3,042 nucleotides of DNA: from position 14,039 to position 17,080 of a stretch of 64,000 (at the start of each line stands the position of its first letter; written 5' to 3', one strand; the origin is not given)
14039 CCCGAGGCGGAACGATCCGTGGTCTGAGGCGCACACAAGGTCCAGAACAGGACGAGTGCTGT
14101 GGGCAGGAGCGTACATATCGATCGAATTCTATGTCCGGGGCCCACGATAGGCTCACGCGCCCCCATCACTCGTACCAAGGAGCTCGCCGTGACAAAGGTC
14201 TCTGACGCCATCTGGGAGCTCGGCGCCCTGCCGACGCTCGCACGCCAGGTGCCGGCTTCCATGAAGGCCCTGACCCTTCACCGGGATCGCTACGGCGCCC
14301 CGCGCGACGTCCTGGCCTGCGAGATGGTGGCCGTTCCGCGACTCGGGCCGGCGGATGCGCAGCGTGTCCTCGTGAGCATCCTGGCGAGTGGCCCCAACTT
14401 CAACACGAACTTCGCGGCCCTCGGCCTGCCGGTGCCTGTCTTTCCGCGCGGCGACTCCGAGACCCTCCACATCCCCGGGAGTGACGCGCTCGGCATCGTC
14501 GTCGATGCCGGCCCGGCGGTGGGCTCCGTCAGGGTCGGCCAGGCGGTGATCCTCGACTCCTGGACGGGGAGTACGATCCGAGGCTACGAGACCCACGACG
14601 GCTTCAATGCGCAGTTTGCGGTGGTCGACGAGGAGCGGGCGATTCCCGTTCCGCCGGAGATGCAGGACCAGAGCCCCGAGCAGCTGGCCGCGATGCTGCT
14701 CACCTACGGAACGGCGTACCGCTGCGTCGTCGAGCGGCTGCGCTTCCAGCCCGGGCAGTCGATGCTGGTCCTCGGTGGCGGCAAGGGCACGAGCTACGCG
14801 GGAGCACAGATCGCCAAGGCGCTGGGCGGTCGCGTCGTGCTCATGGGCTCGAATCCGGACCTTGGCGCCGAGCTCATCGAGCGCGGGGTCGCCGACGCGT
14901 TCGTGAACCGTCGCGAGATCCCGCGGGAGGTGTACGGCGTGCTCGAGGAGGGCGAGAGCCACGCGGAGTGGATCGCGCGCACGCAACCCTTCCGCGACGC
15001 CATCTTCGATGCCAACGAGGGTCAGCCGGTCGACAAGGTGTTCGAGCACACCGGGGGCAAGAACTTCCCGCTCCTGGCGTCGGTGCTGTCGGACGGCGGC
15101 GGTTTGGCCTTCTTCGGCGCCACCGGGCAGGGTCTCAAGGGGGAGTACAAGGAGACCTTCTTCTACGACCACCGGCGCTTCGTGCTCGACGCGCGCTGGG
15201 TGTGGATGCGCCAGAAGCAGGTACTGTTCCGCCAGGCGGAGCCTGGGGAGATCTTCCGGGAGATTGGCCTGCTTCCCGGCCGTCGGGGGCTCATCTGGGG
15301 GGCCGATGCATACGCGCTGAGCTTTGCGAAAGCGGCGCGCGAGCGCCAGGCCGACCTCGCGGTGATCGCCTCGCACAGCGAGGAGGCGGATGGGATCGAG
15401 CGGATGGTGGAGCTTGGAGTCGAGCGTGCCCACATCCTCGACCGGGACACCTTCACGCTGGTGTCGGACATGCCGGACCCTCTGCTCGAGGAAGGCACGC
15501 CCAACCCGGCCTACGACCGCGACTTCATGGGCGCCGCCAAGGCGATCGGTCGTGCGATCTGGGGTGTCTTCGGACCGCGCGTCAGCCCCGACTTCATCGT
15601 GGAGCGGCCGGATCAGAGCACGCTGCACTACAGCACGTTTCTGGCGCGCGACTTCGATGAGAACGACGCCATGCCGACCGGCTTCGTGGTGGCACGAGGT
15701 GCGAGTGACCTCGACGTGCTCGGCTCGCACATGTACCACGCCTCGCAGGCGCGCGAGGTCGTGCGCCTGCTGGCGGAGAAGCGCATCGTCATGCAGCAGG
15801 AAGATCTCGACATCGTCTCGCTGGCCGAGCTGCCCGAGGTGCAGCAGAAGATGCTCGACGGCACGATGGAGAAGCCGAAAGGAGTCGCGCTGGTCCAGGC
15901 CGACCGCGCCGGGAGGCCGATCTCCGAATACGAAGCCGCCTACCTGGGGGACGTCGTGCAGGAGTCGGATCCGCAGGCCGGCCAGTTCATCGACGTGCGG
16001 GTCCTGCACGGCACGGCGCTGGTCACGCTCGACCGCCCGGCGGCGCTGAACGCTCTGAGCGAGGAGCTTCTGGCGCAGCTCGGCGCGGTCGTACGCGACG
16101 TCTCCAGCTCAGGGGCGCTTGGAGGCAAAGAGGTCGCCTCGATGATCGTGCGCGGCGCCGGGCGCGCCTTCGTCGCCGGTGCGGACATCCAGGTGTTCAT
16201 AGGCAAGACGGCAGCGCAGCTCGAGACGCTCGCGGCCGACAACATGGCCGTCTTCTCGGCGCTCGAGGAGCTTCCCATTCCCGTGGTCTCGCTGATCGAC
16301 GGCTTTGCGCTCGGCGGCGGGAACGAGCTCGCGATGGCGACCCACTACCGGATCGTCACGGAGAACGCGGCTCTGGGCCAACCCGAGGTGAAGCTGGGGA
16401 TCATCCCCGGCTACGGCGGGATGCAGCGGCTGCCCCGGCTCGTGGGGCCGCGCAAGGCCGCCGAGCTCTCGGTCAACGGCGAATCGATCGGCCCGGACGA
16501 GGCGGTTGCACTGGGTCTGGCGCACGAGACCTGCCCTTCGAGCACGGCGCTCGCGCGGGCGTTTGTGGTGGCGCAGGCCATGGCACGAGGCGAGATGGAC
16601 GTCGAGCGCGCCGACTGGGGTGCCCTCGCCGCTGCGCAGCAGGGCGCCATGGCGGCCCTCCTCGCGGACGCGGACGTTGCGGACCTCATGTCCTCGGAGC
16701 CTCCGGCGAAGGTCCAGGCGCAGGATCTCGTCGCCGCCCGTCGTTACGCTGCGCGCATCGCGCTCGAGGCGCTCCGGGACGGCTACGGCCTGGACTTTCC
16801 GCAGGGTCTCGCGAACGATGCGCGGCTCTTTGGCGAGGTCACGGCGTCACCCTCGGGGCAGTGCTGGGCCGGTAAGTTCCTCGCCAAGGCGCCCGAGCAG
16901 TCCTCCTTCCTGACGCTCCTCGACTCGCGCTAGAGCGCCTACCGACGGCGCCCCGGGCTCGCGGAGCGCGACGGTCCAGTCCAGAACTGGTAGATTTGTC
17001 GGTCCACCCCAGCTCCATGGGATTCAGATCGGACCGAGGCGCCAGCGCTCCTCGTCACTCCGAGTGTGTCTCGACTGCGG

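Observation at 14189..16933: Single 915-aa polypeptide fusing a crotonyl-CoA carboxylase/reductase-like enoyl reductase to a crotonase-fold hydratase, with a ~200-aa insertion in the reductase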

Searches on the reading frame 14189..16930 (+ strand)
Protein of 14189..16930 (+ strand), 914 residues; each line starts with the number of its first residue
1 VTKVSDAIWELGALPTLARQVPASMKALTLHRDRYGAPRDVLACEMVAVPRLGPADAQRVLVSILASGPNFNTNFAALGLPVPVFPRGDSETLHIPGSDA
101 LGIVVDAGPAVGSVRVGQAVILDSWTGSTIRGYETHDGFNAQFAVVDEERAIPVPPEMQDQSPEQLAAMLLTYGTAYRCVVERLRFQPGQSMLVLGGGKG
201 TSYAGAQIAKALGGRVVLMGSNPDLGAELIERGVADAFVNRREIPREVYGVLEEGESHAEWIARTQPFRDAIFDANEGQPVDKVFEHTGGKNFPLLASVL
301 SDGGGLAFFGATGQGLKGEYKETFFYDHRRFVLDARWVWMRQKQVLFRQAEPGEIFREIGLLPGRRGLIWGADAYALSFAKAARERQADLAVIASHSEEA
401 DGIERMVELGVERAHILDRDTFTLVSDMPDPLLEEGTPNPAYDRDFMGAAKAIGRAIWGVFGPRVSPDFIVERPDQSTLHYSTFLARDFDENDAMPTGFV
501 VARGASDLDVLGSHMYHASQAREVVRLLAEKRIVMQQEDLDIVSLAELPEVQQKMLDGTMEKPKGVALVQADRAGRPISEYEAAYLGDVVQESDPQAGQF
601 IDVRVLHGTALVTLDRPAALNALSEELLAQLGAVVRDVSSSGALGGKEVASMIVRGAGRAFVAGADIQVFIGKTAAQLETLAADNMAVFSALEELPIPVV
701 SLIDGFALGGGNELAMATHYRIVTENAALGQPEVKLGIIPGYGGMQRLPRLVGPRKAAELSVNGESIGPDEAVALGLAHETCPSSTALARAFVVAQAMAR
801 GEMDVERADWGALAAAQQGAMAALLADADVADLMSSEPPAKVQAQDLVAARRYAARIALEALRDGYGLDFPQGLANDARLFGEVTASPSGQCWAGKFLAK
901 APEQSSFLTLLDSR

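Call 3: search_protein_families(library=pfam, proteins=[window:14189-16930:+], max_evalue=1)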
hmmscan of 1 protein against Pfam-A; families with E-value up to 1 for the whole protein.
window:14189-16930:+ (914 aa): 5 families
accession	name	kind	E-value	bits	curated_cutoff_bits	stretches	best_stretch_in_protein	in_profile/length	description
PF00378.25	ECH_1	-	2.6e-40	138.8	27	1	608-805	5-197/251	Enoyl-CoA hydratase/isomerase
PF16113.10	ECH_2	-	8.8e-33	114.6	27.2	1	610-880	2-291/335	Enoyl-CoA hydratase/isomerase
PF00107.32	ADH_zinc_N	-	5.2e-07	30.1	31.8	1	204-317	5-96/129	Zinc-binding dehydrogenase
PF08240.17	ADH_N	-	4.8e-06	27.2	23.5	1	58-155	3-103/104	Alcohol dehydrogenase GroES-like domain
PF01972.22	SDH_protease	-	0.097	12.1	31.3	1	680-740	105-163/286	ClpP-like SDH-type serine proteinase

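Call 4: search_protein_families(library=ncbifam, proteins=[window:14189-16930:+], max_evalue=1)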
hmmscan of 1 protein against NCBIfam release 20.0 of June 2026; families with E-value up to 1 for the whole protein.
window:14189-16930:+ (914 aa): 82 families (the best 25 are shown)
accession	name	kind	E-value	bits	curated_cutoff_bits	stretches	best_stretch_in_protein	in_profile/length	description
TIGR01751.1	crot-CoA-red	equivalog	5.5e-53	180.1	378.55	2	20-345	3-331/398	crotonyl-CoA carboxylase/reductase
NF005803.0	PRK07658.1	equivalog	2.1e-49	168.3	313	1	600-801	3-199/257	enoyl-CoA hydratase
NF004475.0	PRK05809.1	subfamily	1e-45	156.3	394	1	609-799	14-200/260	short-chain-enoyl-CoA hydratase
NF008727.0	PRK11730.1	equivalog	1.1e-41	142.9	870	1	598-899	5-295/717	fatty acid oxidation complex subunit alpha FadB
NF008363.0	PRK11154.1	equivalog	1.4e-41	142.5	869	1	607-900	14-293/708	fatty acid oxidation complex subunit alpha FadJ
NF006007.0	PRK08138.1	subfamily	8.4e-40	136.8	355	1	605-800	14-202/261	enoyl-CoA hydratase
NF007239.0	PRK09674.1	equivalog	5e-39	134.3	371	1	607-823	12-221/257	2,3-dehydroadipyl-CoA hydratase PaaF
NF005802.0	PRK07657.1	equivalog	8.5e-39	133.6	363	1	608-800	13-201/260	enoyl-CoA hydratase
NF004517.0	PRK05862.1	equivalog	5.9e-38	130.8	396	1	608-800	13-198/257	enoyl-CoA hydratase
TIGR02440.1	FadJ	equivalog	2.7e-36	125.1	968.45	1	607-899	9-287/699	fatty acid oxidation complex subunit alpha FadJ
TIGR02437.1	FadB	equivalog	1.6e-34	119.4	933.55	1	605-848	12-258/714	fatty acid oxidation complex subunit alpha FadB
NF051848.1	EnCoAHydtEchA19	equivalog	5e-34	118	400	1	608-799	9-198/258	enoyl-CoA hydratase EchA19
NF004840.0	PRK06190.1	equivalog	8.3e-34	117.4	253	1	606-834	11-235/260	enoyl-CoA hydratase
NF004634.0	PRK05980.1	equivalog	9.2e-34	117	375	1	601-802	5-206/263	crotonase/enoyl-CoA hydratase family protein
TIGR02441.1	fa_ox_alpha_mit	equivalog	1.9e-31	108.9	964.65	1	591-781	5-195/737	fatty acid oxidation complex subunit alpha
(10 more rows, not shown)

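Call 5: search_solved_structures(query=window:14189-16930:+, max_evalue=0.01, show_alignments=3)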
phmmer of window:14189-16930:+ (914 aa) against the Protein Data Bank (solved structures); distinct sequences matched with E-value up to 0.01: 251 (the best 60 are shown).
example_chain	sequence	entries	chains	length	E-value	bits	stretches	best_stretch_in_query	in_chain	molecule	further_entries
6eqo_A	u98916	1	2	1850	2.3e-50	174.9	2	610-891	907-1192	Acetyl-coenzyme A synthetase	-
6lvp_A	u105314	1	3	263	1.5e-37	132.5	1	602-791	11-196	Enoyl-CoA hydratase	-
3moy_A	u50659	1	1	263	3.2e-33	118.2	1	604-818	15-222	Probable enoyl-CoA hydratase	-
5z7r_A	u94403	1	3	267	6.8e-33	117.1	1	609-796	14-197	Short-chain-enoyl-CoA hydratase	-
5zai_A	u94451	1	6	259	1.7e-32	115.8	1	611-790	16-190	3-hydroxypropionyl-coenzyme A dehydratase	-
3pea_A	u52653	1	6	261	2.9e-32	115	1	599-799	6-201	Enoyl-CoA hydratase/isomerase family protein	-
4gi2_A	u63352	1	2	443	1.4e-31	112.8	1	6-345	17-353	Crotonyl-CoA carboxylase/reductase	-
6tnm_A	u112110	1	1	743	9.6e-31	110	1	607-860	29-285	Fatty acid oxidation complex subunit alpha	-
5xzd_A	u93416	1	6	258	1.2e-30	109.7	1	601-804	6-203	Enoyl-CoA hydratase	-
6ysv_A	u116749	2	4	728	2.2e-30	108.8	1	602-900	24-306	Fatty acid oxidation complex subunit alpha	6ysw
8bnu_C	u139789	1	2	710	6e-30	107.3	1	603-900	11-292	Fatty acid oxidation complex subunit alpha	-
8bnr_C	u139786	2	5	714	6.1e-30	107.3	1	603-900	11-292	Fatty acid oxidation complex subunit alpha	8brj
3q0j_A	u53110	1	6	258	3.3e-29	104.9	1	610-804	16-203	enoyl-CoA hydratase echA8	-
3h81_A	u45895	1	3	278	3.4e-29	104.9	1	609-804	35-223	enoyl-CoA hydratase echA8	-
3pzk_A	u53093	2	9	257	3.4e-29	104.9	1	610-804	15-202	e enoyl-CoA hydratase echA8 | enoyl-CoA hydratase echA8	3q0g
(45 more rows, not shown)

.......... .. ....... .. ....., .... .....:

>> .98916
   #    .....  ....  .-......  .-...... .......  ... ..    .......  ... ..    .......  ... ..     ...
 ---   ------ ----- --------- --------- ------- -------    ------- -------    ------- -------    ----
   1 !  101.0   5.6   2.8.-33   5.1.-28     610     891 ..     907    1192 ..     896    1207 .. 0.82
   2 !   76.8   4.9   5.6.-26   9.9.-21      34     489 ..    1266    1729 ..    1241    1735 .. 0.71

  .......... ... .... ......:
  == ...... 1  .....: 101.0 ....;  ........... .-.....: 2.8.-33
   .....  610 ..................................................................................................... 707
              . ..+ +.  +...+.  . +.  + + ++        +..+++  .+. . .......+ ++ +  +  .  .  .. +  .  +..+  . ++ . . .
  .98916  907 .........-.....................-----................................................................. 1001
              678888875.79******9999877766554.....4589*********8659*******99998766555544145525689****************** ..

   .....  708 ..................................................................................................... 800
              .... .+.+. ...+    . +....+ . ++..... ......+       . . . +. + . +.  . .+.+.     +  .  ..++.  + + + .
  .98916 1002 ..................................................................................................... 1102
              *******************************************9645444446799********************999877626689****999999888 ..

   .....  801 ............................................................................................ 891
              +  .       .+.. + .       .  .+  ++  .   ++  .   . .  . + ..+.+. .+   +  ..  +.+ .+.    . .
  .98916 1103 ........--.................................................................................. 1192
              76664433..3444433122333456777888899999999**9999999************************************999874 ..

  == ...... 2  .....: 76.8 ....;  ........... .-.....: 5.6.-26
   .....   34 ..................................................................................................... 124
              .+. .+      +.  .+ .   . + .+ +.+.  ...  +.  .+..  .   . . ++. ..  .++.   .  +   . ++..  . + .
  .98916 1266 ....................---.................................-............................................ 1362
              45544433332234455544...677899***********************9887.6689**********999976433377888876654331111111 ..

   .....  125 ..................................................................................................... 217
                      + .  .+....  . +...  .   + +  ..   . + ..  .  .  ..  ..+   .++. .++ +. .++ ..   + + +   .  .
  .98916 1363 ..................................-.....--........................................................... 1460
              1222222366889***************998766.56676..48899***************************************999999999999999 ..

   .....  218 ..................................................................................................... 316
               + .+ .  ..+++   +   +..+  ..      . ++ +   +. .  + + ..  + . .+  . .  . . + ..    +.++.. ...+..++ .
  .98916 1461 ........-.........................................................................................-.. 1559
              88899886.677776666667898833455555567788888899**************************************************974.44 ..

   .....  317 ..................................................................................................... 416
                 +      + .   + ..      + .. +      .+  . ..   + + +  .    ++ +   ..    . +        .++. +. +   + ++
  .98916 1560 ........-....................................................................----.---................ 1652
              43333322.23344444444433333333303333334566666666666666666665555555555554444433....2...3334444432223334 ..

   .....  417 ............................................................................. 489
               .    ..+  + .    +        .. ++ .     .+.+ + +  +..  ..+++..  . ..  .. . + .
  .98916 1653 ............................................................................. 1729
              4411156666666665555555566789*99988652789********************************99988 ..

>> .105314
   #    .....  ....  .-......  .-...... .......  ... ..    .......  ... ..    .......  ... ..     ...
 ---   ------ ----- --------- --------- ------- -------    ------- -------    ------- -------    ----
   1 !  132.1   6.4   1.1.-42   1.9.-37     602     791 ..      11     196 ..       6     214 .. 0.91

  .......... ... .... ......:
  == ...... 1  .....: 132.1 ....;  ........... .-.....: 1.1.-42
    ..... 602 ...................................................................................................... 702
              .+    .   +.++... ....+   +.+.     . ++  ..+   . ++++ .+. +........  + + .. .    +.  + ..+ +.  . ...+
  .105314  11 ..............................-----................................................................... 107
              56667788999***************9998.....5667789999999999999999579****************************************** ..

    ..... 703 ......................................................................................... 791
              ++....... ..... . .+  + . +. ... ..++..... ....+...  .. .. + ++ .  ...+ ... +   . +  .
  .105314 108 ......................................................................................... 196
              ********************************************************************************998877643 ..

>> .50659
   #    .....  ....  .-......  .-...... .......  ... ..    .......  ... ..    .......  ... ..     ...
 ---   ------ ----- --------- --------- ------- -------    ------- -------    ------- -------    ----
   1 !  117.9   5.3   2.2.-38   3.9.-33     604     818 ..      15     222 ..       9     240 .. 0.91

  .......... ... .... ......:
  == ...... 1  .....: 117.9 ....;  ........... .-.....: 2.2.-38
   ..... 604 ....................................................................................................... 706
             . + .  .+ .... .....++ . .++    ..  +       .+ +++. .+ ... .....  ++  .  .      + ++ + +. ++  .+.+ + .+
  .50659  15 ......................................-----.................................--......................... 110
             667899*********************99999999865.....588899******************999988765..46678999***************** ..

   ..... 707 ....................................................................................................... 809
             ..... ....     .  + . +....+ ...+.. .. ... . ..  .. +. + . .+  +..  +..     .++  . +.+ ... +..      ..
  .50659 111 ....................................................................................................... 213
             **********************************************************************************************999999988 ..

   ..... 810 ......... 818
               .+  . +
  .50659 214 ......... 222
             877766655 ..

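Call 9: find_homologous_proteins(query=window:14189-16930:+, max_evalue=1e-10)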
Query window:14189-16930:+ (914 aa): 413 proteins with E <= 1e-10 among 8000 candidates; the best 120 are listed.
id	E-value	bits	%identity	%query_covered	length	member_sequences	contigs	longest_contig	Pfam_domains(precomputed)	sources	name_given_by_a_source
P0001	0.0e+0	2022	100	100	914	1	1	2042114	PF00107.33,PF00378.26,PF16113.11,PF08240.18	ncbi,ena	-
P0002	0.0e+0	1547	77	98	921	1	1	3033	PF00107.33,PF00378.26,PF16113.11,PF08240.18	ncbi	-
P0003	0.0e+0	1544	76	99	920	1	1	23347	PF00107.33,PF00378.26,PF16113.11,PF08240.18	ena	-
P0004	0.0e+0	1513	75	99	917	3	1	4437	PF00107.33,PF00378.26,PF16113.11,PF08240.18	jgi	jgi:enoyl-CoA hydratase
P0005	0.0e+0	1506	76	99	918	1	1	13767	PF00107.33,PF00378.26,PF16113.11,PF08240.18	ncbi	-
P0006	0.0e+0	1504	78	97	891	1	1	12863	PF00107.33,PF00378.26,PF16113.11,PF08240.18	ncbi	-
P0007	0.0e+0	1495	74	99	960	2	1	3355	PF00107.33,PF00378.26,PF16113.11,PF08240.18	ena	-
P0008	0.0e+0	1494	75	99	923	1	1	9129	PF00107.33,PF00378.26,PF16113.11,PF08240.18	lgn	-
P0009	0.0e+0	1486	74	99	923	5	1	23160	PF00378.26,PF16113.11,PF08240.18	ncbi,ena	-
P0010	0.0e+0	1450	75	99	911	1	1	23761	PF00107.33,PF00378.26,PF16113.11,PF08240.18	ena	-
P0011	0.0e+0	1438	73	99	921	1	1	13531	PF00107.33,PF00378.26,PF16113.11,PF08240.18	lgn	-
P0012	0.0e+0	1429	73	99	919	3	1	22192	PF00107.33,PF00378.26,PF16113.11,PF08240.18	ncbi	ncbi:MAG: enoyl-CoA hydratase-related protein [Acidobacteriota bacterium]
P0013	0.0e+0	1428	71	99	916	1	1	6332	PF00107.33,PF00378.26,PF16113.11,PF08240.18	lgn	-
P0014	0.0e+0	1425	72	99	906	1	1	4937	PF00107.33,PF00378.26,PF16113.11,PF08240.18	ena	-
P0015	0.0e+0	1424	73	98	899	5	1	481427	PF00107.33,PF00378.26,PF16113.11,PF08240.18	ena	-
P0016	0.0e+0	1420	73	97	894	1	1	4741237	PF00107.33,PF00378.26,PF16113.11,PF08240.18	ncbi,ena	-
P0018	0.0e+0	1413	73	97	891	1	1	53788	PF00107.33,PF00378.26,PF16113.11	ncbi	-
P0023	0.0e+0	1396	68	100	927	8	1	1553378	PF00107.33,PF00378.26,PF16113.11,PF08240.18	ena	-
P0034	0.0e+0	1376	69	99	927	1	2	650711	PF00107.33,PF00378.26,PF16113.11,PF08240.18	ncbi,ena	-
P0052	0.0e+0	1331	65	99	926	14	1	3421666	PF00107.33,PF00378.26,PF16113.11,PF08240.18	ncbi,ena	-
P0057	0.0e+0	1321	67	99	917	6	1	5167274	PF00107.33,PF00378.26,PF16113.11,PF08240.18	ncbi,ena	-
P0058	0.0e+0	1319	67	97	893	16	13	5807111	PF00107.33,PF00378.26,PF16113.11,PF08240.18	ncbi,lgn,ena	-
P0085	0.0e+0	1274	62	100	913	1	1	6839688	PF00107.33,PF00378.26,PF16113.11,PF08240.18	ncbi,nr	ncbi:MAG: enoyl-CoA hydratase/isomerase family protein [Desulfobacterales bacterium]|nr:MAG: enoyl-C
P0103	0.0e+0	1266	64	99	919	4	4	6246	PF00107.33,PF00378.26,PF16113.11,PF08240.18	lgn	-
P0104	0.0e+0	1266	64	99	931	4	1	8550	PF00107.33,PF00378.26,PF16113.11,PF08240.18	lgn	-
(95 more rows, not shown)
